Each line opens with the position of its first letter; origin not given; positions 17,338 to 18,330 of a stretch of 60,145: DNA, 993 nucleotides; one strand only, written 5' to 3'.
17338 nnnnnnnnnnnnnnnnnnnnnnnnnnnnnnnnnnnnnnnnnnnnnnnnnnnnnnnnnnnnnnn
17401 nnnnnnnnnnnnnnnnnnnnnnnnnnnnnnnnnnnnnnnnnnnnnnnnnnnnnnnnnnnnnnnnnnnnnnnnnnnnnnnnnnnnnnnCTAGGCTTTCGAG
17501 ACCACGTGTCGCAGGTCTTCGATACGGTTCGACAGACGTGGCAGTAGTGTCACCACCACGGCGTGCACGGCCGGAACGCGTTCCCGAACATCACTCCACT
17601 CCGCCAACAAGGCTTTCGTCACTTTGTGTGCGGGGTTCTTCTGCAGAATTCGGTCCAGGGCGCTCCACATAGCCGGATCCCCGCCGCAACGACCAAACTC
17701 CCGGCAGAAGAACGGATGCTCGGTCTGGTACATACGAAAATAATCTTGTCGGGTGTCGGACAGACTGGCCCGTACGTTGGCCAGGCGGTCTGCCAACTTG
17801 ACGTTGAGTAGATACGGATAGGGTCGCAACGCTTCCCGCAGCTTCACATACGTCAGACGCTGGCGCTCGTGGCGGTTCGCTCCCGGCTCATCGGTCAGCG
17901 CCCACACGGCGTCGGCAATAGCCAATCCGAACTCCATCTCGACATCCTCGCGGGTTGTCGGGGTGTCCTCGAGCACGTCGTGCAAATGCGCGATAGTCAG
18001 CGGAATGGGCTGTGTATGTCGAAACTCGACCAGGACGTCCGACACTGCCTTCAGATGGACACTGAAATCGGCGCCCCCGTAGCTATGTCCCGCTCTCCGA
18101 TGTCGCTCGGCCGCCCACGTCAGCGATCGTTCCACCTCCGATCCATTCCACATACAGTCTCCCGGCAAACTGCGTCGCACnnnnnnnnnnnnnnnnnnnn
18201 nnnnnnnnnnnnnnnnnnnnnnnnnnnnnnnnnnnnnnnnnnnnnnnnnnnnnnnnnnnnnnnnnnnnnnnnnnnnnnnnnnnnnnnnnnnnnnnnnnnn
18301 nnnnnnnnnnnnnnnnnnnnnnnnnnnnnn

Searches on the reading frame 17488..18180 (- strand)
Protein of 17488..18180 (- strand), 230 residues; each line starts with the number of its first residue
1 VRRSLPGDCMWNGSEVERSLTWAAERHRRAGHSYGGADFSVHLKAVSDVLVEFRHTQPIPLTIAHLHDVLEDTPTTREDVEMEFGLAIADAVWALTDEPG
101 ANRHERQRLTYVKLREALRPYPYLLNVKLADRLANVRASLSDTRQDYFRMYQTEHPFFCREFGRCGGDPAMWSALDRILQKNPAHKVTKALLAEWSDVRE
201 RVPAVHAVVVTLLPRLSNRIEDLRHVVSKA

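Call 4: search_protein_families(library=pfam, proteins=[window:17488-18180:-], max_evalue=0.01)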
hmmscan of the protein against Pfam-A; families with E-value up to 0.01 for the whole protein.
window:17488-18180:- (230 aa): 1 family
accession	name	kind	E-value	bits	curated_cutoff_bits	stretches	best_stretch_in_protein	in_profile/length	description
PF13328.12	HD_4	-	5.1e-06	26.7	27.2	1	20-139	2-127/156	HD domain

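Call 11: search_protein_families(library=phrogs, proteins=[window:17488-18180:-], max_evalue=0.01)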
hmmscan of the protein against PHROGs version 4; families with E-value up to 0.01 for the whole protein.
window:17488-18180:- (230 aa): 3 families
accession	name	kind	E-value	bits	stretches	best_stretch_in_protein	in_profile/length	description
phrog_990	-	other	4.2e-25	89.8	1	16-176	155-309/374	metal-dependent phosphohydrolase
phrog_15275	-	unknown function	1.9e-05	25.5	1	15-136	29-148/223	-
phrog_32047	-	other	0.00023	21.5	1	22-87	30-97/301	phosphohydrolase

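Call 13: search_solved_structures(query=window:17488-18180:-, max_evalue=1, show_alignments=2)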
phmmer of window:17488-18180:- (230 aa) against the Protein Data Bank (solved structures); distinct sequences matched with E-value up to 1: 21.
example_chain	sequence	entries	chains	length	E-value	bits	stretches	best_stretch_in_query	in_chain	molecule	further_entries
3nr1_A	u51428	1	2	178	1e-09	41.8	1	19-139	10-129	HD domain-containing protein 3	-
7oiw_A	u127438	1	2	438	4.2e-09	39.8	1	23-160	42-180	GTP pyrophosphokinase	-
7qps_A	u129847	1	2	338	5.7e-09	39.3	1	35-147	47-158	ACT domain protein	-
5vxa_A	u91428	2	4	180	8.8e-09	38.7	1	19-139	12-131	Guanosine-3',5'-bis(diphosphate) 3'-pyrophosphohydrolase MESH1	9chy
1vj7_A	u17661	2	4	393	1.7e-08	37.8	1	16-173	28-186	Bifunctional RELA/SPOT | Bifunctional (p)ppGpp synthase/hydrolase RelA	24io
3nqw_A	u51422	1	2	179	1.8e-08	37.7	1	19-143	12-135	CG11900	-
7qpr_A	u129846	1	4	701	2.3e-08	37.4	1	35-146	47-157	ACT domain protein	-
6yvc_A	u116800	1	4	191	3e-08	36.9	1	20-165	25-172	Bifunctional (P)ppGpp synthetase/guanosine-3',5'-bis(Diphosphate) 3'-pyrophosphohydrolase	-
6z3n_AAA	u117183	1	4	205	3.9e-08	36.6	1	20-164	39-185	Hydrolase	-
8acu_A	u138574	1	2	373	3.9e-08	36.6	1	16-180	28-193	GTP pyrophosphokinase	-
6yxa_A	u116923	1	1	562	8.2e-08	35.5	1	16-180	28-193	GTP pyrophosphokinase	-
6z3o_AAA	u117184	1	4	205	1e-07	35.2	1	20-164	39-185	Small Alarmone Hydrolase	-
9s6k_B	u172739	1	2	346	1.7e-06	31.3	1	26-141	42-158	GTP pyrophosphokinase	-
5xnx_A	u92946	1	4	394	2.9e-05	27.2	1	17-138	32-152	Bifunctional (p)ppGpp synthase/hydrolase RelA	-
7qoc_A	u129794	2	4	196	0.00011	25.2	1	19-143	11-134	Guanosine polyphosphate pyrophosphohydrolases/synthetases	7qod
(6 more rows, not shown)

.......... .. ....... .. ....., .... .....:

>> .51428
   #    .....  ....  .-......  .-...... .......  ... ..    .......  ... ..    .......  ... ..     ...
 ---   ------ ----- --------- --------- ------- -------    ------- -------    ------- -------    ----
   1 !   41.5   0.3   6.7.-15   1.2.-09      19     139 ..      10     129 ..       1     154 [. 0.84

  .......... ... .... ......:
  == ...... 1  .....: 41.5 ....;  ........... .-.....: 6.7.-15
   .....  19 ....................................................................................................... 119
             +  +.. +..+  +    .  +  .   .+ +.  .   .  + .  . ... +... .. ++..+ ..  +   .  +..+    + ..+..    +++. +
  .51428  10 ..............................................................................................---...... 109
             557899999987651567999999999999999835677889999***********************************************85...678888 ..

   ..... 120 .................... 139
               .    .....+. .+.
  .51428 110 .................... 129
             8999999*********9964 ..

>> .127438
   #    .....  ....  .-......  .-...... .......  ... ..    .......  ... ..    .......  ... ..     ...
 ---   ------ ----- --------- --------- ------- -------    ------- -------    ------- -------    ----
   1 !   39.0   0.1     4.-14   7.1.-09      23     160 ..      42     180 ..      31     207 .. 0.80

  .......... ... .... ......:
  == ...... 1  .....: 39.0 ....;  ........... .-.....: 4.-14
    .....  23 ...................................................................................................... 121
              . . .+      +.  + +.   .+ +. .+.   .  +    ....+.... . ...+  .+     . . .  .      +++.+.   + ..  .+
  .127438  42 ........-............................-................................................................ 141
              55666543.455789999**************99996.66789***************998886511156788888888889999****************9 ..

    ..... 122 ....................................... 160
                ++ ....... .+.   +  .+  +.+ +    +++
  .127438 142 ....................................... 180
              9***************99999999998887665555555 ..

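Call 15: search_protein_families(library=ncbifam, proteins=[window:17488-18180:-], max_evalue=0.1)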
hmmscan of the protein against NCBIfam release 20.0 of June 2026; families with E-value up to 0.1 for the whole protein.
window:17488-18180:- (230 aa): 2 families
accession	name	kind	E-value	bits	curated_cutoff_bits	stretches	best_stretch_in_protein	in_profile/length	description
TIGR00691.1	spoT_relA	subfamily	4.8e-13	48.3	499.2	1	23-138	5-121/687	RelA/SpoT family protein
NF008303.0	PRK11092.1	equivalog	9.7e-09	34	947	1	27-146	34-153/702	bifunctional GTP diphosphokinase/guanosine-3',5'-bis pyrophosphate 3'-pyrophosphohydrolase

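Call 16: search_protein_families(library=padloc, proteins=[window:17488-18180:-], max_evalue=0.01)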
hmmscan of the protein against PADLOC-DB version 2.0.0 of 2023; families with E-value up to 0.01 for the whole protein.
window:17488-18180:- (230 aa): 0 families

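Call 62: search_dna_similar(query=window:17488-18180:-, collection=phages, mode=protein, max_rows=20)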
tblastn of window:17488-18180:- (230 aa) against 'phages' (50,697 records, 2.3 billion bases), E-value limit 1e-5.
Records with a match: 118; places in all: 118; records where one place covers at least 80% of the query: 1.
Best place of each record, by identity: <60% 118.
By first word of the organism name: Pseudomonas 35; Caulobacter 34; Vibrio 20; Nodularia 5; Burkholderia 4; Rhizobium 3; uncultured 3; Acinetobacter 2; Bertelyvirus 2; Acidovorax 2; and 8 more.
By host as written in the record: Caulobacter vibrioides CB15 19; Pseudomonas syringae pv. actinidiae 18; - 11; Vibrio harveyi BAA-1116 8; Caulobacter crescentus NA1000 6; Caulobacter vibrioides 6; Vibrio campbellii BB120 5; Caulobacter crescentus 4; and 30 more.
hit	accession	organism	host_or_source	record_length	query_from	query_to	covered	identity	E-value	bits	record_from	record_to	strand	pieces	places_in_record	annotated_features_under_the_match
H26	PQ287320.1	Caulobacter phage BL57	Caulobacter vibrioides CB15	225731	5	176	75%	33.0%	5e-9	62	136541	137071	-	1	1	hypothetical protein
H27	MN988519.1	Rhizobium phage RHph_I1_18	Rhizobium phaseoli I1_18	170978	22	178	68%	33.1%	5e-16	82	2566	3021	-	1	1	putative metal-dependent phosphohydrolase protein | hypothetical protein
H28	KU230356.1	Nodularia phage vB_NpeS-2AV2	Nodularia sp. AV2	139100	19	158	61%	37.1%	2e-12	72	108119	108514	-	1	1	HD domain protein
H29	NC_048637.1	Nodularia phage vB_NpeS-2AV2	Nodularia sp. AV2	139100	19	158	61%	37.1%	2e-12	72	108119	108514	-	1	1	metal-dependent phosphohydrolase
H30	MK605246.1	Nodularia phage vB_NspS-kac68v162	Nodularia spumigena kac68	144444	19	158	61%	37.1%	2e-12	72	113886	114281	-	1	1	HD domain-containing protein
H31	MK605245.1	Nodularia phage vB_NspS-kac68v161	Nodularia spumigena kac68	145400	19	158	61%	37.1%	2e-12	72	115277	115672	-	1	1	HD domain-containing protein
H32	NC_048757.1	Nodularia phage vB_NspS-kac68v161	Nodularia spumigena kac68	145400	19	158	61%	37.1%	2e-12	72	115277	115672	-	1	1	metal-dependent phosphohydrolase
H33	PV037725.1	Pseudomonas phage Viktualia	Pseudomonas syringae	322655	6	202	86%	26.4%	2e-6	54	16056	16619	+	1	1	metal-dependent phosphohydrolase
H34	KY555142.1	Caulobacter phage Ccr10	Caulobacter crescentus NA1000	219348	32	176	63%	35.3%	1e-8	61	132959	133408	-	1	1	hypothetical protein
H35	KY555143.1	Caulobacter phage Ccr2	Caulobacter crescentus NA1000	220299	32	176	63%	35.3%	1e-8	61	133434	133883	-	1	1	hypothetical protein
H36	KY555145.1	Caulobacter phage Ccr29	Caulobacter crescentus NA1000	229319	32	176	63%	35.3%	1e-8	61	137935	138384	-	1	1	GTP pyrophosphokinase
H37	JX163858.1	Caulobacter phage phiCbK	Caulobacter crescentus CB15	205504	32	176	63%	35.3%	1e-8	61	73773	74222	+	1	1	SpoT/RelA family (p)ppGpp synthetase I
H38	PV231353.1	Caulobacter phage RBC57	Caulobacter vibrioides CB15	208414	32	176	63%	35.3%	1e-8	61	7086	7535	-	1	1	hypothetical protein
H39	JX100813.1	Caulobacter phage phiCbK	Caulobacter vibrioides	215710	32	176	63%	35.3%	1e-8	61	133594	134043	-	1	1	putative HD-domain/PDEase-like protein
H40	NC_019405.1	Caulobacter phage phiCbK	Caulobacter vibrioides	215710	32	176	63%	35.3%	1e-8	61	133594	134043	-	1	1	metal-dependent phosphohydrolase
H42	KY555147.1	Caulobacter phage Ccr34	Caulobacter crescentus NA1000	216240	32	176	63%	35.3%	1e-8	61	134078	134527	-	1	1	GTP pyrophosphokinase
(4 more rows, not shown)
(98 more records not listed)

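Call 64: get_annotated_region(hit=H40, flank=9000)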
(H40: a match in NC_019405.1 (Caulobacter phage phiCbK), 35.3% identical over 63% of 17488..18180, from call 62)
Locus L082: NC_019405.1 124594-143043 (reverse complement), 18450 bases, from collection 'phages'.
description: Caulobacter phage phiCbK, complete genome.
organism: Caulobacter phage phiCbK (NCBI taxid 2927985)
taxonomy: Viruses; Duplodnaviria; Heunggongvirae; Uroviricota; Caudoviricetes; Dolichocephalovirinae; Shapirovirus; Shapirovirus cbk
host: Caulobacter vibrioides; source: -; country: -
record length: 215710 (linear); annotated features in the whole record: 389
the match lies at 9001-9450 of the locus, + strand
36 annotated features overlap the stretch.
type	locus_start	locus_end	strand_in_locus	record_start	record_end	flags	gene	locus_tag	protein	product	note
CDS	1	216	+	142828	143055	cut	-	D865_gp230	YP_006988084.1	hypothetical protein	-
CDS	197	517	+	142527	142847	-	-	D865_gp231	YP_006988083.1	hypothetical protein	-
CDS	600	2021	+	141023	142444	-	-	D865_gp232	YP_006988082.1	hypothetical protein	-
CDS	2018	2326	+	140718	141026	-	-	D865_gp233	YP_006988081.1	hypothetical protein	-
CDS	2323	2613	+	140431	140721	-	-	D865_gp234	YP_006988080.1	hypothetical protein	-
CDS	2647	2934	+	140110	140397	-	-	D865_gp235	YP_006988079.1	hypothetical protein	-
CDS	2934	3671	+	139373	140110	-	-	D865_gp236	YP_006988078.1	hypothetical protein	-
CDS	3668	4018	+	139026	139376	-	-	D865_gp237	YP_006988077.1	hypothetical protein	-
CDS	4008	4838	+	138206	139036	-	-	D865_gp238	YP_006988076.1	putative band 7 lipoprotein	-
CDS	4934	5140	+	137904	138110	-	-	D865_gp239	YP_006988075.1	hypothetical protein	-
CDS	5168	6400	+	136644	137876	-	-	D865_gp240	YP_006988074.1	tRNA splicing ligase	-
CDS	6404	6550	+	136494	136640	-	-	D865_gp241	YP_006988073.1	hypothetical protein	-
CDS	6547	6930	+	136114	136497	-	-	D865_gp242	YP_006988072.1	hypothetical protein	-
CDS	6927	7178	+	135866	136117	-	-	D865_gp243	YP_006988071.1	hypothetical protein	-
CDS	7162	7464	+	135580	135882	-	-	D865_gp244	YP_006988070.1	hypothetical protein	-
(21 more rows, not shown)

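Call 66: get_annotated_region(hit=H27, flank=9000)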
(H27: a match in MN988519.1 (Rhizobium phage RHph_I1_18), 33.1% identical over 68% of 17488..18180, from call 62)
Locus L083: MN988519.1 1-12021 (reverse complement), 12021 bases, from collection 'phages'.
description: Rhizobium phage RHph_I1_18, complete genome.
organism: Rhizobium phage RHph_I1_18 (NCBI taxid 2509726)
taxonomy: Viruses; Duplodnaviria; Heunggongvirae; Uroviricota; Caudoviricetes
host: Rhizobium phaseoli I1_18; source: agricultural lands; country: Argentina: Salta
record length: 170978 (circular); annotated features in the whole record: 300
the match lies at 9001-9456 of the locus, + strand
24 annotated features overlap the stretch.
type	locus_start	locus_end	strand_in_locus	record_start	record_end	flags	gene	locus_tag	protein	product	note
CDS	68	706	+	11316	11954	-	-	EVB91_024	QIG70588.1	putative methyltransferase protein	-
tRNA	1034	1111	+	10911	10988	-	-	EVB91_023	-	tRNA-Pyl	tRNA-Pyl(cta)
CDS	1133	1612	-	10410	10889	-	-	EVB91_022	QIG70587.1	putative recombination endonuclease VII protein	-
CDS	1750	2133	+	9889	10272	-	-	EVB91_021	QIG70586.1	hypothetical protein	-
CDS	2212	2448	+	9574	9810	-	-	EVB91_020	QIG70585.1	hypothetical protein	-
tRNA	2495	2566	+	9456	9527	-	-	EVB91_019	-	tRNA-Gly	tRNA-Gly(tcc)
tRNA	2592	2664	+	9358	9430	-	-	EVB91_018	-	tRNA-Pro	tRNA-Pro(tgg)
tRNA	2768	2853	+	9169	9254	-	-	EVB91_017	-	tRNA-Tyr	tRNA-Tyr(gta)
CDS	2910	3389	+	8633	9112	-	-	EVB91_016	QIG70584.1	hypothetical protein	-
CDS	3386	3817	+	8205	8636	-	-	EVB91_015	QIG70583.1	hypothetical protein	-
CDS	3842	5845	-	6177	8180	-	-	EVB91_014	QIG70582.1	hypothetical protein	-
CDS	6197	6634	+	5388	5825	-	-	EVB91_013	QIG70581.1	CreA protein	-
CDS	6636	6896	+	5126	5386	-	-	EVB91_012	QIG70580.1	hypothetical protein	-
CDS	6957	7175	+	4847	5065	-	-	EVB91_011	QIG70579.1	hypothetical protein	-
tRNA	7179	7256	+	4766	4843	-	-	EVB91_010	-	tRNA-Leu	tRNA-Leu(taa)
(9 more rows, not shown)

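Call 67: find_related_loci(query=window:17488-18180:-, collection=viral_contigs, flank=10000)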
Query window:17488-18180:- (230 aa) in viral_contigs; peptide patterns used: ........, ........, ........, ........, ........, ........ (x = any residue, [..] = any of these).
No stretch of DNA in the collection matches any of the patterns.
